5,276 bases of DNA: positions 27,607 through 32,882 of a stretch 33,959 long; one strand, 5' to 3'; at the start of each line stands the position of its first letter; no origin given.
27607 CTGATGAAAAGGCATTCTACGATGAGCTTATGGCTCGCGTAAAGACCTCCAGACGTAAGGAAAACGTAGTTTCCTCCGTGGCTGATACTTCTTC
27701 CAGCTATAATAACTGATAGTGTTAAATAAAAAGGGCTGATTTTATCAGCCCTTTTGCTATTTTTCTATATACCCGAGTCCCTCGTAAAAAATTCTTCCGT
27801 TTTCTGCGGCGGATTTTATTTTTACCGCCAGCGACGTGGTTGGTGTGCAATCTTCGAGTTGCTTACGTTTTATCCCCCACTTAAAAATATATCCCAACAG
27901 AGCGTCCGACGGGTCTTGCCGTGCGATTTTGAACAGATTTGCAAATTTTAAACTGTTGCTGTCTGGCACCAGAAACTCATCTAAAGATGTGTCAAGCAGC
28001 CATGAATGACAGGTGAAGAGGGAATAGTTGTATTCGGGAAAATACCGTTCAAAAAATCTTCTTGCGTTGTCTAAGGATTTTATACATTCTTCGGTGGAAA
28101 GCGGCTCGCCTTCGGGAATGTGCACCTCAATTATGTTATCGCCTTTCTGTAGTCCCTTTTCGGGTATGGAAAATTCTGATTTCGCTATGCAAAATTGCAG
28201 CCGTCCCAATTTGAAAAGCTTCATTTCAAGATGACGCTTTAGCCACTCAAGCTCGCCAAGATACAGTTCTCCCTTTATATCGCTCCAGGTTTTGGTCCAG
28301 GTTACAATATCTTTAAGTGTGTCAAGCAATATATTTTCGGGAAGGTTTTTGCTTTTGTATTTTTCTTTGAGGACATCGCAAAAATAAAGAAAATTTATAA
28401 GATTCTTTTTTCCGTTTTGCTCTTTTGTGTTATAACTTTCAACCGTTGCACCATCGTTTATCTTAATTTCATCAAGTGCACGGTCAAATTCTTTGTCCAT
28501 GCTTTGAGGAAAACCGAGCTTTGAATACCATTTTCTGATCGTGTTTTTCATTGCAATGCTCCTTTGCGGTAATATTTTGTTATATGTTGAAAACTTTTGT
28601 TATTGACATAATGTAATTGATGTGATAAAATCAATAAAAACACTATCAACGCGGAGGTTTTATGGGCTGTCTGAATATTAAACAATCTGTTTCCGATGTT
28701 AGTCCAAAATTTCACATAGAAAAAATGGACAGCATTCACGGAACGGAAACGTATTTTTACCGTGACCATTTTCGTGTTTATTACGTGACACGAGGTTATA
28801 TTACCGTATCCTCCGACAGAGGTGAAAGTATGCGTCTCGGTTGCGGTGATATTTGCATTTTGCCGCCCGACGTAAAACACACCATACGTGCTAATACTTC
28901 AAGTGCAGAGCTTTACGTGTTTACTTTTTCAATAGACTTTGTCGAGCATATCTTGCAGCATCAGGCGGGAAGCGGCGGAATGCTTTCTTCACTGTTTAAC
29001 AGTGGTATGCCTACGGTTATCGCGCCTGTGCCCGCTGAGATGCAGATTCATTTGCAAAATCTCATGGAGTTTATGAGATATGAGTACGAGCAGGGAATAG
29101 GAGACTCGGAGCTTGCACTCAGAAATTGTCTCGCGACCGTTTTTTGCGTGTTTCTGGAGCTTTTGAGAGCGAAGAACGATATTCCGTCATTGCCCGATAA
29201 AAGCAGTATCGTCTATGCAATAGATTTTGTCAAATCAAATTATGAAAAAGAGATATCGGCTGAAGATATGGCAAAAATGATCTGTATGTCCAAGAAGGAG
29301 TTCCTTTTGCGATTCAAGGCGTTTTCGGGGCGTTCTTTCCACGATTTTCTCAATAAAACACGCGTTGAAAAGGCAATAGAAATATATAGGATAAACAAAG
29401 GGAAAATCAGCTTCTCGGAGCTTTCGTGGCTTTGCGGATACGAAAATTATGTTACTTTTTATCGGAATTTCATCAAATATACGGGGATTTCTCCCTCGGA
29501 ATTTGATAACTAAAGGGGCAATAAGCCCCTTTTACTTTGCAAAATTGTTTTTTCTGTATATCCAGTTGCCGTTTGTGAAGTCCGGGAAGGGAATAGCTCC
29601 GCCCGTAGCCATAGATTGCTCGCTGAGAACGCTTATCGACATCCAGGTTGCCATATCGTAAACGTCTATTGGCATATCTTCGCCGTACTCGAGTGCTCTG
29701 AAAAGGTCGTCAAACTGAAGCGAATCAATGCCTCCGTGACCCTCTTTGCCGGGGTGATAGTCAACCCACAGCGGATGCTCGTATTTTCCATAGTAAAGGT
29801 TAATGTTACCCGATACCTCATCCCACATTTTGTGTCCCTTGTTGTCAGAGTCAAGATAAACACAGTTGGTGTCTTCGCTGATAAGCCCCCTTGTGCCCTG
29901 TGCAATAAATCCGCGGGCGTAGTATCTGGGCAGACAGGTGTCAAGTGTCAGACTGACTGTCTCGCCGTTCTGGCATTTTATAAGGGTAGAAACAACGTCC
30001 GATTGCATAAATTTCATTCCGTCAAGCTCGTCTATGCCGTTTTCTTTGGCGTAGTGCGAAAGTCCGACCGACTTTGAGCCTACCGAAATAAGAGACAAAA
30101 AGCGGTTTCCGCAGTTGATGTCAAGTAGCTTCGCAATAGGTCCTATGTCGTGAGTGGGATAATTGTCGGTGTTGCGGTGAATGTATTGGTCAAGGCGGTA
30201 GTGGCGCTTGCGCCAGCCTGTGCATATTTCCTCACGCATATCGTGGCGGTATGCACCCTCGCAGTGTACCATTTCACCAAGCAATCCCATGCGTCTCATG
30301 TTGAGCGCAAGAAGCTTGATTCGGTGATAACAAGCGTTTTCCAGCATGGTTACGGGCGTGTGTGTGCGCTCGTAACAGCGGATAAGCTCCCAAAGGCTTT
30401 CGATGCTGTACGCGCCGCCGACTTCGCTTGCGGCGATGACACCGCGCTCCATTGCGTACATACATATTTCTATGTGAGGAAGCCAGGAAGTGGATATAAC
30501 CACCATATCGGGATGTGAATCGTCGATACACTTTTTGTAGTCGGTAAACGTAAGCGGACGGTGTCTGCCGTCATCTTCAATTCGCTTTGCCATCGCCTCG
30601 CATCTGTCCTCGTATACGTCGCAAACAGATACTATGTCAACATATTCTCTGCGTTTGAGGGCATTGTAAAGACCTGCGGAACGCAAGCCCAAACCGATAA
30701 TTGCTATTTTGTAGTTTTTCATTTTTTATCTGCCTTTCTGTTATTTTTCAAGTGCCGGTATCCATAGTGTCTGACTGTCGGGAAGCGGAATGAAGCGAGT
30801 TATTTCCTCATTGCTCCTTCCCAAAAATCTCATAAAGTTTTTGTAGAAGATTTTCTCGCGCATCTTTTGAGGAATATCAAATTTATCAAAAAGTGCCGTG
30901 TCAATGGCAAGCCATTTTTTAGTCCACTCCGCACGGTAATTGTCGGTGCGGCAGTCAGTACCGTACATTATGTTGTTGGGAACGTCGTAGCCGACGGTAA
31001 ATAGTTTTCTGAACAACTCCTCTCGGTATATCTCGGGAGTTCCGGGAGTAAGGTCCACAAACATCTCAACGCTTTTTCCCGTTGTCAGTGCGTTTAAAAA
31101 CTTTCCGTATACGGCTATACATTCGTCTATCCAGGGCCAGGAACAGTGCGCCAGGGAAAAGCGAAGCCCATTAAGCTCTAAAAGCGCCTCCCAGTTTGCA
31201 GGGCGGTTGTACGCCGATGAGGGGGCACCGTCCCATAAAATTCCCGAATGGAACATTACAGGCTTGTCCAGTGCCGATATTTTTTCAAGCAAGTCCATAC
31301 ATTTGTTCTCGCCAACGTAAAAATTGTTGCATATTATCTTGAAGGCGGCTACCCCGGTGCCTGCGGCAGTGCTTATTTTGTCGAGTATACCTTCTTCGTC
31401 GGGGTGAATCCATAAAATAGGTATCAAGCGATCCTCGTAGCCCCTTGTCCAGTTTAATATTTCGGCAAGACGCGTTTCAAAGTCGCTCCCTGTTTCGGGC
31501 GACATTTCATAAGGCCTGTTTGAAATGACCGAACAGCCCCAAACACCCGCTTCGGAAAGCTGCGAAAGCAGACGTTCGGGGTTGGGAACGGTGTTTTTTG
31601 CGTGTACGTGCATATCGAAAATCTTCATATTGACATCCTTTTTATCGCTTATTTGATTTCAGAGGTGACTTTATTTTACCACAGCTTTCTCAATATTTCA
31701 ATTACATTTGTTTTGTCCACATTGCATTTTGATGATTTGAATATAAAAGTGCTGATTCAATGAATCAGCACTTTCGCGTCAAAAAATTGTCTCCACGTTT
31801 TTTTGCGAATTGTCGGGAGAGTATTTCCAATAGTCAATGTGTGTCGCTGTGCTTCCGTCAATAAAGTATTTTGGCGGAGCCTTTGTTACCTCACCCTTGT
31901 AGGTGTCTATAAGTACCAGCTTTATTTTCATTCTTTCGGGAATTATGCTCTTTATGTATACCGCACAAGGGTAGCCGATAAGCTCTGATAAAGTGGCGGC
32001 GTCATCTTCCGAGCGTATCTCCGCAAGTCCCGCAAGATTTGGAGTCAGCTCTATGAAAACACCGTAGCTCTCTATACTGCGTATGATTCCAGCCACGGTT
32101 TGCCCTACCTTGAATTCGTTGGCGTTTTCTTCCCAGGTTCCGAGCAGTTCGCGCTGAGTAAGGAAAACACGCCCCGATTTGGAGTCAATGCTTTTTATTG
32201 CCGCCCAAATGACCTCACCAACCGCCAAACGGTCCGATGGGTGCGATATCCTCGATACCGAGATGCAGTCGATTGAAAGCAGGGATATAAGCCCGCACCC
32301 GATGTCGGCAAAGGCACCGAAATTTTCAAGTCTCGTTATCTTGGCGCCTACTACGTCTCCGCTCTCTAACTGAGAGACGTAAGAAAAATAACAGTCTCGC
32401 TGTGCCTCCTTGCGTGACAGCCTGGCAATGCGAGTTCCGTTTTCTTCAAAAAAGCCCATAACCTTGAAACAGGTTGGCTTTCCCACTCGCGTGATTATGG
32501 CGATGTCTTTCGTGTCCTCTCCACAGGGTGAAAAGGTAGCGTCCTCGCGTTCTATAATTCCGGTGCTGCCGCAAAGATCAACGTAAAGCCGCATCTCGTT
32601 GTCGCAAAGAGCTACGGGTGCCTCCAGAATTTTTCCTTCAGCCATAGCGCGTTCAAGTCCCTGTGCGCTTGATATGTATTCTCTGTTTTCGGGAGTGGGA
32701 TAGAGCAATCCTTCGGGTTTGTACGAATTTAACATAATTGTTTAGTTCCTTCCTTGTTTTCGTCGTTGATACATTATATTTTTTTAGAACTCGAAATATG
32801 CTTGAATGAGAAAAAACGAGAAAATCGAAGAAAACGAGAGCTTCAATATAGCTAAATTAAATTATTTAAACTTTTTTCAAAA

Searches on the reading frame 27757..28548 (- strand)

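Call 59: search_protein_families(library=pfam, proteins=[window:27757-28548:-], max_evalue=0.00001)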
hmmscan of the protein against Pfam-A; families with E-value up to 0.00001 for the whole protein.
window:27757-28548:- (263 aa): 2 families
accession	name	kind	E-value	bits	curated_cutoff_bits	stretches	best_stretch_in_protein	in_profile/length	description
PF18164.7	GNAT_C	-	9.5e-37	126.5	22.8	1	111-261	1-142/142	GNAT-like C-terminal domain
PF18082.7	NAT_N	-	7.5e-08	33.8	27.8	1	18-109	34-129/129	N-acyltransferase N-terminal domain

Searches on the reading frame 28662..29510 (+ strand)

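Call 59: search_protein_families(library=pfam, proteins=[window:28662-29510:+], max_evalue=0.00001)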
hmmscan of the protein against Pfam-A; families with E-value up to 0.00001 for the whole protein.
window:28662-29510:+ (283 aa): 2 families
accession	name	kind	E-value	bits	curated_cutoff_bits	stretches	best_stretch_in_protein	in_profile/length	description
PF12833.13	HTH_18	-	3.5e-13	50.1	33.6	1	203-281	1-77/80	Helix-turn-helix domain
PF02311.25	AraC_binding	-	2.2e-07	31.1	21.1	1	34-103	21-90/135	AraC-like ligand binding domain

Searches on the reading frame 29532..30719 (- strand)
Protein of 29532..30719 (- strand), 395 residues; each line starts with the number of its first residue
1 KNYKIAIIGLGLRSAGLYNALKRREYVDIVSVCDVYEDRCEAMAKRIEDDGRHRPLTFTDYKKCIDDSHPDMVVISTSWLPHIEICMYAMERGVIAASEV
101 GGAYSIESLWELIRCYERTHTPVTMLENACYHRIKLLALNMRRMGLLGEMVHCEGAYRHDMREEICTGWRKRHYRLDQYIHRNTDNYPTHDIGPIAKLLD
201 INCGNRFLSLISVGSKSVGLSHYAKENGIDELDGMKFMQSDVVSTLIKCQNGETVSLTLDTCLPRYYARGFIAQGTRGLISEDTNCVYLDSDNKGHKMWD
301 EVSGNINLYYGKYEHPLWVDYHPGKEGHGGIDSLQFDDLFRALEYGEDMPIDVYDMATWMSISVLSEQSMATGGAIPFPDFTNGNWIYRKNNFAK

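Call 59: search_protein_families(library=pfam, proteins=[window:29532-30719:-], max_evalue=0.00001)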
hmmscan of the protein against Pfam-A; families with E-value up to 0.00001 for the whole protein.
window:29532-30719:- (395 aa): 1 family
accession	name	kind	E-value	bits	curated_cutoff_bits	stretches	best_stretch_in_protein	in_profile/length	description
PF21252.2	Glyco_hydro_109_C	-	8.4e-51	172.4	27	1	137-301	2-186/187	Glycosyl hydrolase 109, C-terminal domain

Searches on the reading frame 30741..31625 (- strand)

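Call 59: search_protein_families(library=pfam, proteins=[window:30741-31625:-], max_evalue=0.00001)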
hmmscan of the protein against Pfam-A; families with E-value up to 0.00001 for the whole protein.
window:30741-31625:- (294 aa): 1 family
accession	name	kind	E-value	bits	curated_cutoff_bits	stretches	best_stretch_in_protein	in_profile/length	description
PF04909.20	Amidohydro_2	-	4.1e-11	43.6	26.4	1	58-269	71-288/289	Amidohydrolase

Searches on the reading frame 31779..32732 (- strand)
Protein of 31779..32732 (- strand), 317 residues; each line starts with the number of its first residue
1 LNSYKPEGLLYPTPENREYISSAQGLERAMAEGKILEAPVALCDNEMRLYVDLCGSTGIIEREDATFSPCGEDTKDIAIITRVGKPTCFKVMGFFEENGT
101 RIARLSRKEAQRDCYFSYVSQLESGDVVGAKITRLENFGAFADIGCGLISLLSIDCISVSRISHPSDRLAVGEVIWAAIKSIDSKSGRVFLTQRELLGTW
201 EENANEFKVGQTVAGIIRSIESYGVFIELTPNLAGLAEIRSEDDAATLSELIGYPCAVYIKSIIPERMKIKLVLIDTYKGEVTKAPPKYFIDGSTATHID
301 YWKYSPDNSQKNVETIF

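Call 59: search_protein_families(library=pfam, proteins=[window:31779-32732:-], max_evalue=0.00001)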
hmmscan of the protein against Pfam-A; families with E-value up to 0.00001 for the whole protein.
window:31779-32732:- (317 aa): 1 family
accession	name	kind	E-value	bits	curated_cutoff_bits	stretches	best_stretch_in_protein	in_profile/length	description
PF00575.29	S1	-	1.2e-14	54.8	22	1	122-192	2-72/74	S1 RNA binding domain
